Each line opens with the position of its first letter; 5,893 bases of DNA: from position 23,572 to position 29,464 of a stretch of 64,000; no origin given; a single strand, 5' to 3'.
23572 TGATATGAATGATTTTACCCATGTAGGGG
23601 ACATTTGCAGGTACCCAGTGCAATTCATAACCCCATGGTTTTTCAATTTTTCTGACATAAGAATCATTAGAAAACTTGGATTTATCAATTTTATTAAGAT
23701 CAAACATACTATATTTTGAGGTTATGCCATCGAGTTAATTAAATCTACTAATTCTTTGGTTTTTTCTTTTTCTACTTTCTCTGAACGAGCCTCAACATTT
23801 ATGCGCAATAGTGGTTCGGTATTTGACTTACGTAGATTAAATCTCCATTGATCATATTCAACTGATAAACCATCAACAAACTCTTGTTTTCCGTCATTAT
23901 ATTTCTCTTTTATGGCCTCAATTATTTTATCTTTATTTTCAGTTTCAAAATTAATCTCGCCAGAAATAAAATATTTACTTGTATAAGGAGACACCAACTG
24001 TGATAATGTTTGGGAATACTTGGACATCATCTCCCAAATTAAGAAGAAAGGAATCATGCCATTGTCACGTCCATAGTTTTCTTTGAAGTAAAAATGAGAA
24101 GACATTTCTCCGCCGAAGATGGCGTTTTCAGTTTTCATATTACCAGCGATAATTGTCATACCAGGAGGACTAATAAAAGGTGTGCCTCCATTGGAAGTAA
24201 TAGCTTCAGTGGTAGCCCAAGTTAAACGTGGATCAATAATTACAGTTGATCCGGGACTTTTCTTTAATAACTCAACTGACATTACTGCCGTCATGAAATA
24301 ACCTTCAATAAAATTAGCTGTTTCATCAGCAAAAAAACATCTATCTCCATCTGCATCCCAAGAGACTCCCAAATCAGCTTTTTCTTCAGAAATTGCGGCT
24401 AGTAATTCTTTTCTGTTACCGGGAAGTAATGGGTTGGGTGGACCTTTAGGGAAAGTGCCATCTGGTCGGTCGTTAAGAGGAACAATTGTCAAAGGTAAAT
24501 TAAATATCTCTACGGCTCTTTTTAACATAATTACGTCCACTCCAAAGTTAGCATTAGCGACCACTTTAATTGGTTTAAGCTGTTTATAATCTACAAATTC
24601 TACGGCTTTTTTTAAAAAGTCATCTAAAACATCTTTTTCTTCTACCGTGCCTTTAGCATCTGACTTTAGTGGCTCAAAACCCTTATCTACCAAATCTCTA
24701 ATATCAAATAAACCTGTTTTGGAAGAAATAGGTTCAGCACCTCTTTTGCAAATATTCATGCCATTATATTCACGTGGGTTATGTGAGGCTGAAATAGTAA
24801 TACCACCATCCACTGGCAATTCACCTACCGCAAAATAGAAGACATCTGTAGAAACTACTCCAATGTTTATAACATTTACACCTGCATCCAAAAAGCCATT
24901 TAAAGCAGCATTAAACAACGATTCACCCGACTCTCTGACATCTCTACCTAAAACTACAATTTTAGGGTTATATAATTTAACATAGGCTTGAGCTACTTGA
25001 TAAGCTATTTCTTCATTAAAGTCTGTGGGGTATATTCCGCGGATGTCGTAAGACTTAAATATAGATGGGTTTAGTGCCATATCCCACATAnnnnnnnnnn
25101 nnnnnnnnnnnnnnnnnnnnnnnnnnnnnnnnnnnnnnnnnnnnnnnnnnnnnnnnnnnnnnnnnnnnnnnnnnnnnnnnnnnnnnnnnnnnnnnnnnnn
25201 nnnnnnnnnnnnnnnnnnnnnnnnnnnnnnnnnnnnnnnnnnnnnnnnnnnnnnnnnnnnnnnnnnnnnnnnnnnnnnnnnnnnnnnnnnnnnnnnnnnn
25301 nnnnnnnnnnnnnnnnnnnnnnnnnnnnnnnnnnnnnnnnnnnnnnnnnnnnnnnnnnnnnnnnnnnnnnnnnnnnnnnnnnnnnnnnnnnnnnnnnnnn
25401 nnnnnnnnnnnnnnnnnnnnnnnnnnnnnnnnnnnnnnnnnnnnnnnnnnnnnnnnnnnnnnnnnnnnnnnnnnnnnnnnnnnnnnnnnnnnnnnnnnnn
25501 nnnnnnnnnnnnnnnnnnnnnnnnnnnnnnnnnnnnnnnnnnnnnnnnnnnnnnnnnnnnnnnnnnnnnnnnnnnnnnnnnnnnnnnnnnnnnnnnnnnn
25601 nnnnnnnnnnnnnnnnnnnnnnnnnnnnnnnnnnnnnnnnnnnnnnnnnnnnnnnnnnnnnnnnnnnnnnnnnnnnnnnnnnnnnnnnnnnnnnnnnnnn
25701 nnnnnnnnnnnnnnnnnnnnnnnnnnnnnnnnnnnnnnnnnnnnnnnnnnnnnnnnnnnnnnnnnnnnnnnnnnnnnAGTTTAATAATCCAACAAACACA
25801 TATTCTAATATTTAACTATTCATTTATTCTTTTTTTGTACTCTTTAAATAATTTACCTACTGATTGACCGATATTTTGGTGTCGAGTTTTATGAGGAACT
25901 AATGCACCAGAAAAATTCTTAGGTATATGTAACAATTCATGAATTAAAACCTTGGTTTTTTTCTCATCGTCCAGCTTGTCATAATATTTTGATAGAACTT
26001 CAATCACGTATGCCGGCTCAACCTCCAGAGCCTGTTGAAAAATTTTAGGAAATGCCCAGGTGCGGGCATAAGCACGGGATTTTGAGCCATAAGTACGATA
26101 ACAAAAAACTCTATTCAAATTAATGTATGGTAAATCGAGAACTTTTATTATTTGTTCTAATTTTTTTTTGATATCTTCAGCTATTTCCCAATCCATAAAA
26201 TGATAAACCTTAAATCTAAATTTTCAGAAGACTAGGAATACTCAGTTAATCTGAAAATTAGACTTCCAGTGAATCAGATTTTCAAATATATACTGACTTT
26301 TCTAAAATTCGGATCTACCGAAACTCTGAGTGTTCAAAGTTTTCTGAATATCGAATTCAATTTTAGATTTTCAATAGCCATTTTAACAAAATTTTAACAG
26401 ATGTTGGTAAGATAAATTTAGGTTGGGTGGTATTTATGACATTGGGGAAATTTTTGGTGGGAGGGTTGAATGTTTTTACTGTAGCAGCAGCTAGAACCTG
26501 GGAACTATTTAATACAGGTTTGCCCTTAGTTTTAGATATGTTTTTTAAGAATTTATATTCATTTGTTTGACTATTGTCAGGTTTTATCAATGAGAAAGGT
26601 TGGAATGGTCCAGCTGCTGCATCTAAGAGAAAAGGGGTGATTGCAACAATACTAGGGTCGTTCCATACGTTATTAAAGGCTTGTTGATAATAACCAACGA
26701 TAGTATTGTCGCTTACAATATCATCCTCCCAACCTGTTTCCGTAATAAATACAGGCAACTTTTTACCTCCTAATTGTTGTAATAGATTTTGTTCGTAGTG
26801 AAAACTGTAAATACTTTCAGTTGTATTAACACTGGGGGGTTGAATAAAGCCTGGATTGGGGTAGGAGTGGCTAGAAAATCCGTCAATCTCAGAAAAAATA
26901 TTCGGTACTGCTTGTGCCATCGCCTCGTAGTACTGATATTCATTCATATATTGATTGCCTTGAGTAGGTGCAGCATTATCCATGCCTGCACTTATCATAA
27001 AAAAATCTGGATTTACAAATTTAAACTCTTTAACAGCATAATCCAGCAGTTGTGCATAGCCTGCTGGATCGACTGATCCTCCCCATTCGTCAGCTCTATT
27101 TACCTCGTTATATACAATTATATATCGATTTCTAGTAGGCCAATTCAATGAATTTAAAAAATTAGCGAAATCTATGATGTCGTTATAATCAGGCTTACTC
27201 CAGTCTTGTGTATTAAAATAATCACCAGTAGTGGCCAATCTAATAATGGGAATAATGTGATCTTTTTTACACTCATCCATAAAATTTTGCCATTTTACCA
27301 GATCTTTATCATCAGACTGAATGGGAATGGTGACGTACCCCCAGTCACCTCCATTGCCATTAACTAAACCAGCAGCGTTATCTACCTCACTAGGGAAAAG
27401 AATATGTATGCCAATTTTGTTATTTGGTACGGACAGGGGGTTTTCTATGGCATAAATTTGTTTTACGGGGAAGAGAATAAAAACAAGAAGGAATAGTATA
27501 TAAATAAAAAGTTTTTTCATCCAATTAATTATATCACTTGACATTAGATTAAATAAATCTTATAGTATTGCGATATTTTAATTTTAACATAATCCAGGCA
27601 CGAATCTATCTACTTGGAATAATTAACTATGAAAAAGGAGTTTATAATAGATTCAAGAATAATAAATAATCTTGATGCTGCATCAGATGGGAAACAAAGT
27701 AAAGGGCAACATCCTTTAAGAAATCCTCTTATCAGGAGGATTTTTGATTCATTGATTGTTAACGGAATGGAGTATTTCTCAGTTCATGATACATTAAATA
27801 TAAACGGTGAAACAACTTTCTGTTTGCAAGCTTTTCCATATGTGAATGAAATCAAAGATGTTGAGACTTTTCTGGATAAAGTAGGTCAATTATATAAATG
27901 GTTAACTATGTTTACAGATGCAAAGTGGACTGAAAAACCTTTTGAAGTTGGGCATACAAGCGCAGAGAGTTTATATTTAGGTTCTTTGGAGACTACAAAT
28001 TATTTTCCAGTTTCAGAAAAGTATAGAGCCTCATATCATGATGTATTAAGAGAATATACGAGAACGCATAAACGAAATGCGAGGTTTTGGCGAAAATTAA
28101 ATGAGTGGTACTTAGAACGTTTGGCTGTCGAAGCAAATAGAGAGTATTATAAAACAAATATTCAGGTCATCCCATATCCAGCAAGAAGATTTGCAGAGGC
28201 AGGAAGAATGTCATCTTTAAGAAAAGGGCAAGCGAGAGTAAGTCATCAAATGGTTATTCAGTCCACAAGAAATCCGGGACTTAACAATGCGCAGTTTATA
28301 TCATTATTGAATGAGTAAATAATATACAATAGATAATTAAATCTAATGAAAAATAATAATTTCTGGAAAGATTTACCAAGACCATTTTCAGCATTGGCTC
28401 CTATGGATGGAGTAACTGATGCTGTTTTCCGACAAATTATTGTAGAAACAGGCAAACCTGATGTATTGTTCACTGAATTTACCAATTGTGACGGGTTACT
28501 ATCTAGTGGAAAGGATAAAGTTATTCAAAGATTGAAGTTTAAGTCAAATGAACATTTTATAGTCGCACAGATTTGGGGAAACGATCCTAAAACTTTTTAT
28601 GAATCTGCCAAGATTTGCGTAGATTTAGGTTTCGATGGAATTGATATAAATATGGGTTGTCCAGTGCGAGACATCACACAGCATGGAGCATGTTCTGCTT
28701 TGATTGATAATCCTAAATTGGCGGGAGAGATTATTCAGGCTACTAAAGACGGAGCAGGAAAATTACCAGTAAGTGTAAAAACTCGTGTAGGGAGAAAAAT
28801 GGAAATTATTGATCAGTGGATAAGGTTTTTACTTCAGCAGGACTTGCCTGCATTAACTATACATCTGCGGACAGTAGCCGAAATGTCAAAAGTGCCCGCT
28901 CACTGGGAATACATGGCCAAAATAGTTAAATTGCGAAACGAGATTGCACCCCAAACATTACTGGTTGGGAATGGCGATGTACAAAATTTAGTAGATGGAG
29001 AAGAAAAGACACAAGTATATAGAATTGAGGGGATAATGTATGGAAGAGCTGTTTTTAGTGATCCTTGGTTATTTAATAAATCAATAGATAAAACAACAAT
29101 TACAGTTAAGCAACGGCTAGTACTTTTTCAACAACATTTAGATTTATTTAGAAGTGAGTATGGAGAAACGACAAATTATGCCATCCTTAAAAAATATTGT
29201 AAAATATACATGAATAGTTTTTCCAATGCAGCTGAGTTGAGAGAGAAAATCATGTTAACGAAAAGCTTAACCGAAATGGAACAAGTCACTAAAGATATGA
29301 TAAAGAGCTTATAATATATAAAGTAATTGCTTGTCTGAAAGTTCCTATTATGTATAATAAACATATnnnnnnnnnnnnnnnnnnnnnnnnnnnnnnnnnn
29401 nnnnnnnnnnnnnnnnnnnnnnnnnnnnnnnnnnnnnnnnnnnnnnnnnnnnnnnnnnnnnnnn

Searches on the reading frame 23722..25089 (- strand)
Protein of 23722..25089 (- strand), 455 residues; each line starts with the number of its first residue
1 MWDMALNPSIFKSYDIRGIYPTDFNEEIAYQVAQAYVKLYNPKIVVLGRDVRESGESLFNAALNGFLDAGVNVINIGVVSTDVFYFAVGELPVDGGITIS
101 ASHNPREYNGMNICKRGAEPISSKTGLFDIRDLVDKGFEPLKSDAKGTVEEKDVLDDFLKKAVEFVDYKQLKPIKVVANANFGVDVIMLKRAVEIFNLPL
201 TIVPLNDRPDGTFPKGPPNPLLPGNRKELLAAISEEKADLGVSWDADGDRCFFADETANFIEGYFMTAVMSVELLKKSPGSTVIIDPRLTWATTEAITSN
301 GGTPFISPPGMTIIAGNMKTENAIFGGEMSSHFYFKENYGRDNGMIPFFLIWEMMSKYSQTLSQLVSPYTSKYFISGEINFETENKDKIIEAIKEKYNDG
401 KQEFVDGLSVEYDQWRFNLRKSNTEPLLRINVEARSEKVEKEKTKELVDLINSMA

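Call 49: search_protein_families(library=pfam, proteins=[window:23722-25089:-], max_evalue=0.001)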
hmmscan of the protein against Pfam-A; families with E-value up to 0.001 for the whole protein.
window:23722-25089:- (455 aa): 4 families
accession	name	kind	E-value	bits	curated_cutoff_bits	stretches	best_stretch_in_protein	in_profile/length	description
PF02878.22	PGM_PMM_I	-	3.7e-31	108.1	22.5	1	10-134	3-131/138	Phosphoglucomutase/phosphomannomutase, alpha/beta/alpha domain I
PF02879.22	PGM_PMM_II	-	2.1e-17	63.9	29.3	1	157-257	2-102/103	Phosphoglucomutase/phosphomannomutase, alpha/beta/alpha domain II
PF02880.22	PGM_PMM_III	-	4.2e-16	59.5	20.7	1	263-367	2-109/115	Phosphoglucomutase/phosphomannomutase, alpha/beta/alpha domain III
PF00408.26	PGM_PMM_IV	-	1.9e-10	41.1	23.1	1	378-446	1-64/68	Phosphoglucomutase/phosphomannomutase, C-terminal domain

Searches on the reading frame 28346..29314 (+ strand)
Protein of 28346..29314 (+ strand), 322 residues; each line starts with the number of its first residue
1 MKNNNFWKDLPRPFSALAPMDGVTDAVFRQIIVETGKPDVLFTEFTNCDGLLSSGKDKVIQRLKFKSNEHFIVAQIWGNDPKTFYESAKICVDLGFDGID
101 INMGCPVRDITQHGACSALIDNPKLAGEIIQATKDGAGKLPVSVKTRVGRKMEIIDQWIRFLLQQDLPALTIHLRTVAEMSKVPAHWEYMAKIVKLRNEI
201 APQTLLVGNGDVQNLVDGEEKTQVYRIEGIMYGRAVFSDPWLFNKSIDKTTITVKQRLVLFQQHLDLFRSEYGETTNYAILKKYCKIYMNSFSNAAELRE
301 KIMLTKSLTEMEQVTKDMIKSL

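Call 49: search_protein_families(library=pfam, proteins=[window:28346-29314:+], max_evalue=0.001)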
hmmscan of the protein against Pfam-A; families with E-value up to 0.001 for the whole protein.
window:28346-29314:+ (322 aa): 1 family
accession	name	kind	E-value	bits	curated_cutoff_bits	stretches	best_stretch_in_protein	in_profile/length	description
PF01207.24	Dus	-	1.2e-52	179.4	20.4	1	17-317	2-305/311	Dihydrouridine synthase (Dus)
